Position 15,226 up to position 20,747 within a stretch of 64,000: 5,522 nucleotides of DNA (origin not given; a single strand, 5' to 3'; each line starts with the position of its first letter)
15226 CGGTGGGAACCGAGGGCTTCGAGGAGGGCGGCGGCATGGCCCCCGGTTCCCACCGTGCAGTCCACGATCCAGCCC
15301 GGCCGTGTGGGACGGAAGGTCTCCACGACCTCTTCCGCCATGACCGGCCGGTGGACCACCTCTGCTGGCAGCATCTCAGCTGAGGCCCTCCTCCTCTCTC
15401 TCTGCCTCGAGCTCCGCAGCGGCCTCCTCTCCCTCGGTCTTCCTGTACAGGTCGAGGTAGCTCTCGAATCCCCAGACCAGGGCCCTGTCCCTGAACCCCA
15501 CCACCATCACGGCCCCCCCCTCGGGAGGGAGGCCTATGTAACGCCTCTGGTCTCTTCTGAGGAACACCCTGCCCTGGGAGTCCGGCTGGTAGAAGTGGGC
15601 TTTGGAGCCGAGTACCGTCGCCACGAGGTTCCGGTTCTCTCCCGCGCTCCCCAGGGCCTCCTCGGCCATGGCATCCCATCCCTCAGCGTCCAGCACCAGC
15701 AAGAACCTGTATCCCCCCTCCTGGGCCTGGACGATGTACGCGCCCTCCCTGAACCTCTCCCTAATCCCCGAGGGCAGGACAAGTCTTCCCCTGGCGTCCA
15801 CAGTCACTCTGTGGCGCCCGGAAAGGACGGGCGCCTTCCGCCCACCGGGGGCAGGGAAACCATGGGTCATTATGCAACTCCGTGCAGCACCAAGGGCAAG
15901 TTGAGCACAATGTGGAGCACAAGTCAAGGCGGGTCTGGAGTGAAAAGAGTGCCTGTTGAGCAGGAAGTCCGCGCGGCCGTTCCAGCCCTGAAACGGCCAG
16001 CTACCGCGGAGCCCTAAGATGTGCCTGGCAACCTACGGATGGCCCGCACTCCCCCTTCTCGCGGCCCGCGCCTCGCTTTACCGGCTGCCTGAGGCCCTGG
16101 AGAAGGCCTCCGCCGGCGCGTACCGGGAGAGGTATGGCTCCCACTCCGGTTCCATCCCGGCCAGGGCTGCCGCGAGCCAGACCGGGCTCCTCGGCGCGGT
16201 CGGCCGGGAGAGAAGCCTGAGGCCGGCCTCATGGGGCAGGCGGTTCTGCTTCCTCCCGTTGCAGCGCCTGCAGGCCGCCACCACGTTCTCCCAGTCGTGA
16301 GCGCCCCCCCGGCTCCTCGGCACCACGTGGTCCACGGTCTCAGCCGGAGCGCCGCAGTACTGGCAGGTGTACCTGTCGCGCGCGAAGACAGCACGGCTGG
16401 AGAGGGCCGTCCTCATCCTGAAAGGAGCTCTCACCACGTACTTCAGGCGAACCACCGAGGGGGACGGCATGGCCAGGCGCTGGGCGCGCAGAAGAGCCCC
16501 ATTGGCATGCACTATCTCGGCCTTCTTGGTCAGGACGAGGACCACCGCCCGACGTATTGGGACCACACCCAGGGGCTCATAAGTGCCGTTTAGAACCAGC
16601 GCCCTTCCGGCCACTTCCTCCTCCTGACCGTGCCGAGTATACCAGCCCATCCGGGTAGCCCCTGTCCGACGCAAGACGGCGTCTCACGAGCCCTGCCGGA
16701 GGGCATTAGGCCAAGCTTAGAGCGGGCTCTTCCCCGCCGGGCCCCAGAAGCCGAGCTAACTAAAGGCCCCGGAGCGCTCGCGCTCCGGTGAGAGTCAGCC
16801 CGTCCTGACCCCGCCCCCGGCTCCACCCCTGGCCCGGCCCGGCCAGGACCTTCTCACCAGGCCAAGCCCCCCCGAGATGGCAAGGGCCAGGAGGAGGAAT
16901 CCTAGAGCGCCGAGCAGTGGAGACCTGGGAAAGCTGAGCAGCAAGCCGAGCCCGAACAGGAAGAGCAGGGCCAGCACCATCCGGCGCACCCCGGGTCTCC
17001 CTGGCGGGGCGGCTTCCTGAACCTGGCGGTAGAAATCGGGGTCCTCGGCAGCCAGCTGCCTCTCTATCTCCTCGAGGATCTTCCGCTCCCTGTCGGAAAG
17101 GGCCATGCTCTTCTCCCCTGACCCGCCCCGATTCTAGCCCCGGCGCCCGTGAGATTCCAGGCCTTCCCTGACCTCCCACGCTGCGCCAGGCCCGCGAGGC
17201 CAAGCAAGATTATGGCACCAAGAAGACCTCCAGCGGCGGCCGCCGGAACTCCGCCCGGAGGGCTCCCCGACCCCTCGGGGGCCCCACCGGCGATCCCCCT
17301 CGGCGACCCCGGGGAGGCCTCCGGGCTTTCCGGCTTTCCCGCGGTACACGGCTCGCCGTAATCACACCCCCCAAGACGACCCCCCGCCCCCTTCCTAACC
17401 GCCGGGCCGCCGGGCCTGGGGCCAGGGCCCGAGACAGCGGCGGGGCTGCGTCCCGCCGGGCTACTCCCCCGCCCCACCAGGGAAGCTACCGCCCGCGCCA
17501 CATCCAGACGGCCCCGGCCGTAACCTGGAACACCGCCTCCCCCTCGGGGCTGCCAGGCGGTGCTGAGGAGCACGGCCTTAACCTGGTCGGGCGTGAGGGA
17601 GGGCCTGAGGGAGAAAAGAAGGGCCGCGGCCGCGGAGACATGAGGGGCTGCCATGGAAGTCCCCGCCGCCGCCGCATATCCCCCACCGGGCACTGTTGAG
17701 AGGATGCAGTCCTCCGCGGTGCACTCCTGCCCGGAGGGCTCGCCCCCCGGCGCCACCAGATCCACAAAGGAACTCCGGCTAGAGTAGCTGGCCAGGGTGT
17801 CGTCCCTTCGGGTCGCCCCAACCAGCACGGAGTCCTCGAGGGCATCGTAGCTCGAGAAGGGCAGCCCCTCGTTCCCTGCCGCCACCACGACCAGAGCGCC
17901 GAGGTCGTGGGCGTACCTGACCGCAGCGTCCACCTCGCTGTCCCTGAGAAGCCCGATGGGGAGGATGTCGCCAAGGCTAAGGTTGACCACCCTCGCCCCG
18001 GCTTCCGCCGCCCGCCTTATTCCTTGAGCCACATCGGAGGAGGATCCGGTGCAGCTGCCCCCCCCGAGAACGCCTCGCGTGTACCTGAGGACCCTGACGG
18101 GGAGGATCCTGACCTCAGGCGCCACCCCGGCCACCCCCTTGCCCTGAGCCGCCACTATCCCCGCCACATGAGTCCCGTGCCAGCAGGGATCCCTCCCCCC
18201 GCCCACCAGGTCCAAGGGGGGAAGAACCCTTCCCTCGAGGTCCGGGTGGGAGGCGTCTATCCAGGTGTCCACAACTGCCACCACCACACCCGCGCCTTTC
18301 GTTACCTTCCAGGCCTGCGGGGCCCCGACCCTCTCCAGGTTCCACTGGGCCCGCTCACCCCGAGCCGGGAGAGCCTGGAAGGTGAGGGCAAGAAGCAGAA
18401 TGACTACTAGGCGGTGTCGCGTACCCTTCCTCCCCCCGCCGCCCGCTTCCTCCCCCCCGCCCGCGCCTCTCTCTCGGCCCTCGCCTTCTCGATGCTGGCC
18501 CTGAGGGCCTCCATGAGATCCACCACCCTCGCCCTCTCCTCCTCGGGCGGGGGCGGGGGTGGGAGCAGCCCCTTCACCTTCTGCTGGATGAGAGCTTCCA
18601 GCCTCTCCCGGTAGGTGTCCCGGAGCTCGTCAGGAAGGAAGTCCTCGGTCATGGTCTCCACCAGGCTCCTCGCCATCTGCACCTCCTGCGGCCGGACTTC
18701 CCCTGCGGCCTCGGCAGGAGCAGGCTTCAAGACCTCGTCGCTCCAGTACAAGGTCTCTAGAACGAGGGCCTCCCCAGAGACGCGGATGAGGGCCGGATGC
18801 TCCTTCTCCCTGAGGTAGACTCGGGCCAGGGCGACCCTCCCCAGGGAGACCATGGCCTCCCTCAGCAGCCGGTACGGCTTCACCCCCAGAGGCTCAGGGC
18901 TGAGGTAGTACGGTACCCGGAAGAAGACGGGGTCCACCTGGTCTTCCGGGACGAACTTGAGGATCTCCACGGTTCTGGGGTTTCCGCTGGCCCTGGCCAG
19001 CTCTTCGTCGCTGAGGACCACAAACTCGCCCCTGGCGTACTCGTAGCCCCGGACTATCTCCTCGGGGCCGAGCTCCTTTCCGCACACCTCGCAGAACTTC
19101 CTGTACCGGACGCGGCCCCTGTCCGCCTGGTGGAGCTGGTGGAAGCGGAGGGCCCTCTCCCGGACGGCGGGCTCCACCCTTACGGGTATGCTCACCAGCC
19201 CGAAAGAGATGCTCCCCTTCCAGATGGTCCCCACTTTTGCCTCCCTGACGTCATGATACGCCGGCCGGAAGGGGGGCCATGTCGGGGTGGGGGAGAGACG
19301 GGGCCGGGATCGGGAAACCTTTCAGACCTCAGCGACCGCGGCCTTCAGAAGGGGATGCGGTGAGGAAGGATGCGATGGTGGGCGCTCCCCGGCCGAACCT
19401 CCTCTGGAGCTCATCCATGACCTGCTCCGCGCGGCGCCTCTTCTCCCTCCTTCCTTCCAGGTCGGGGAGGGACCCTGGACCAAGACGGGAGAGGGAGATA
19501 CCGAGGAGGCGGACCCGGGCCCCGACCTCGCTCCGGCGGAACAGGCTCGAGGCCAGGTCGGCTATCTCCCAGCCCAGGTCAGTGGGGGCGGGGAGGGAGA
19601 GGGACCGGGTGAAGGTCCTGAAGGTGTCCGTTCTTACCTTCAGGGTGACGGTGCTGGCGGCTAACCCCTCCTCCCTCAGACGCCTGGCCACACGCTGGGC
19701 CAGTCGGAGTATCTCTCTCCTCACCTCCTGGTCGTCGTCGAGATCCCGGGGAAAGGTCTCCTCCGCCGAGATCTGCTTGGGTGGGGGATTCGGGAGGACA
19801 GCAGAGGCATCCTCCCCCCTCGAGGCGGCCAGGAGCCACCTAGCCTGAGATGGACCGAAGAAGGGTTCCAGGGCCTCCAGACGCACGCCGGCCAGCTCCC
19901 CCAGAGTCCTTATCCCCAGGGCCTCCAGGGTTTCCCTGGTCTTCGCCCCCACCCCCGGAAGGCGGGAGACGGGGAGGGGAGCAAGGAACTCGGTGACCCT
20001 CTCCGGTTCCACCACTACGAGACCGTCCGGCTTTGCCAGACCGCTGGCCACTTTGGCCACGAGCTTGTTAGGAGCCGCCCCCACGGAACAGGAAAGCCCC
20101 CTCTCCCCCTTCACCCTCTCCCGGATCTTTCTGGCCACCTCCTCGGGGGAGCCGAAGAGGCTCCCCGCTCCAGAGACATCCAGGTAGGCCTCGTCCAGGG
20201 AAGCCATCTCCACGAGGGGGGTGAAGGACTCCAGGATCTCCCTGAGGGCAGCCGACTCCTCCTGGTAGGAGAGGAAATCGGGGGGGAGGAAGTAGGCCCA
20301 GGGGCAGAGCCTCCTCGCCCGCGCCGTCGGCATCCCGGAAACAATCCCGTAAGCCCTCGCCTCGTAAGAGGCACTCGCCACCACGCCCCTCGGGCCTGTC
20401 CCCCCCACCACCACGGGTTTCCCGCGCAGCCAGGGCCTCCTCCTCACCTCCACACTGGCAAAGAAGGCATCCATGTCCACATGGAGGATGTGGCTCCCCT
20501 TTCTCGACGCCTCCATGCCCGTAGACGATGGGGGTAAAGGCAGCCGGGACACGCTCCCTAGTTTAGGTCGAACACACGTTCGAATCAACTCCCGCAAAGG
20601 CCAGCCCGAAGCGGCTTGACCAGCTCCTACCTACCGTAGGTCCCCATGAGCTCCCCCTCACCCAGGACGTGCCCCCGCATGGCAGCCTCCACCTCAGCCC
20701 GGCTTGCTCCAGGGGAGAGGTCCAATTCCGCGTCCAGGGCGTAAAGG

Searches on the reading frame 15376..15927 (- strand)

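Call 71: search_protein_families(library=pfam, proteins=[window:15376-15927:-], max_evalue=0.00001)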
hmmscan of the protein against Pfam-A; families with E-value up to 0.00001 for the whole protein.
window:15376-15927:- (183 aa): 1 family
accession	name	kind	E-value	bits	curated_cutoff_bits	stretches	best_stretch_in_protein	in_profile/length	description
PF02381.23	MraZ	-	2e-09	37.7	23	0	109-166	4-58/72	MraZ protein, putative antitoxin-like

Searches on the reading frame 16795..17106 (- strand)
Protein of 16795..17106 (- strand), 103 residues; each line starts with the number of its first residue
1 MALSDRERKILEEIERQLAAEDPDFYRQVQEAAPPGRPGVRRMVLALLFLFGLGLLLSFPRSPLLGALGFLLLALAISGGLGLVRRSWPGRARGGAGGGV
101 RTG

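Call 71: search_protein_families(library=pfam, proteins=[window:16795-17106:-], max_evalue=0.00001)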
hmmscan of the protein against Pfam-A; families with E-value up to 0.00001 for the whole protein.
window:16795-17106:- (103 aa): 1 family
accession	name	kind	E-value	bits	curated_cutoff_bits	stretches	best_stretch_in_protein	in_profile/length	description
PF11239.13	DUF3040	-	2.2e-17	63.5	24.7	1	1-76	1-81/84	Protein of unknown function (DUF3040)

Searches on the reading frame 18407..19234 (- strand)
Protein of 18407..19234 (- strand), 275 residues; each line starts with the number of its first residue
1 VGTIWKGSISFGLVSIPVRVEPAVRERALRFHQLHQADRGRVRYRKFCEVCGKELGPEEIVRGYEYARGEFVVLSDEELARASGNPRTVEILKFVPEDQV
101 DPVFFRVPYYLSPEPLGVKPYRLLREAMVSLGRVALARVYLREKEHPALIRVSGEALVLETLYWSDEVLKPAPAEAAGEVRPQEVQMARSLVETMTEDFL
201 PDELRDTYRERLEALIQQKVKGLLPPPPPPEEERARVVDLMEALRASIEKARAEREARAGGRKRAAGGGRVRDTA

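Call 71: search_protein_families(library=pfam, proteins=[window:18407-19234:-], max_evalue=0.00001)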
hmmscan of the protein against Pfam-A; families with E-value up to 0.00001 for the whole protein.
window:18407-19234:- (275 aa): 1 family
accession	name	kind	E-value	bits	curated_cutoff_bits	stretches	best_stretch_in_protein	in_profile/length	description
PF02735.22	Ku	-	9.3e-46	156.5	25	1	10-187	1-190/190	Ku70/Ku80 beta-barrel domain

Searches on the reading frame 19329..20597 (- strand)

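Call 71: search_protein_families(library=pfam, proteins=[window:19329-20597:-], max_evalue=0.00001)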
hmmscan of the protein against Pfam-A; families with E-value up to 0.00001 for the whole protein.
window:19329-20597:- (422 aa): 4 families
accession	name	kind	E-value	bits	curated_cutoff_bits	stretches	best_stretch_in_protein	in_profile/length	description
PF00817.25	IMS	-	7.4e-52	175.6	23.2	1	40-185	1-147/148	impB/mucB/samB family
PF11799.13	IMS_C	-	5.4e-31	107.7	20.7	1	273-374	1-101/109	impB/mucB/samB family C-terminal domain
PF21999.2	IMS_HHH_1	-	1.8e-09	38.3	27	1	212-263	2-53/53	DNA polymerase-iota, thumb domain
PF11798.14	IMS_HHH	-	4.5e-09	36.5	24.4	1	198-229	1-32/32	IMS family HHH motif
